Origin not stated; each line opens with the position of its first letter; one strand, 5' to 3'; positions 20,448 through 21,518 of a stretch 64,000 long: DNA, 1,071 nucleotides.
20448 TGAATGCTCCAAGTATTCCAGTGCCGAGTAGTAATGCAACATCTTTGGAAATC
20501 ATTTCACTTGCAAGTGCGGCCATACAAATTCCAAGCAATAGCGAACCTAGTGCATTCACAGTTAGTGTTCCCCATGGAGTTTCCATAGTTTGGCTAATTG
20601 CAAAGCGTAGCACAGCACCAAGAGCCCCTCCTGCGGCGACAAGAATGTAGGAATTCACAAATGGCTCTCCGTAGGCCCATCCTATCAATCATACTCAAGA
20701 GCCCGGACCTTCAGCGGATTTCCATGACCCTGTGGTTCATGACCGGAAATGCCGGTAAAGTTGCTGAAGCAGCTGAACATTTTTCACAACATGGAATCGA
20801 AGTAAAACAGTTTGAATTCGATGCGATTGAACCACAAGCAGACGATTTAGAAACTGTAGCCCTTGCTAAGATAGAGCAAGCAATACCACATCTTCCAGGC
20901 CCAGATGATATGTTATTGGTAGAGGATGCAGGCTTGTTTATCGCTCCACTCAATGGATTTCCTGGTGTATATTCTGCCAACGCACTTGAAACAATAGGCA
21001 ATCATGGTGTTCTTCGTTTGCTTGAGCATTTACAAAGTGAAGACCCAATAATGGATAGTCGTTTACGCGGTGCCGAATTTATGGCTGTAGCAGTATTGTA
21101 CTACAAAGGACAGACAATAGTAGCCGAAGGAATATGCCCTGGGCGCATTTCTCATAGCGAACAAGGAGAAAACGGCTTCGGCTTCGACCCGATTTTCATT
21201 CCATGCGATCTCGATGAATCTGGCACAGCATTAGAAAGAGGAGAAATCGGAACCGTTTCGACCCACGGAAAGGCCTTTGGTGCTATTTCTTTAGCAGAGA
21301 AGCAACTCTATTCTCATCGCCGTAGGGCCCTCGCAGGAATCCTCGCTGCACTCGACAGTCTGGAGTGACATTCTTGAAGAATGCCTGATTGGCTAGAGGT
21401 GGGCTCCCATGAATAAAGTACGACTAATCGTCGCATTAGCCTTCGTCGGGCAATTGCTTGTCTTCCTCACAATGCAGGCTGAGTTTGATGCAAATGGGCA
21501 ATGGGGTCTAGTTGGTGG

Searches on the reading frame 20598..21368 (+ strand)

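Call 74: search_protein_families(library=pfam, proteins=[window:20598-21368:+], max_evalue=0.1)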
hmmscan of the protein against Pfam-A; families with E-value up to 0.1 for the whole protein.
window:20598-21368:+ (256 aa): 1 family
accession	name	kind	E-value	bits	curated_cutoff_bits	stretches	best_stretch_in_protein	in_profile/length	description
PF01725.21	Ham1p_like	-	2.2e-37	129.2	22.5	1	45-248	1-183/186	Ham1 family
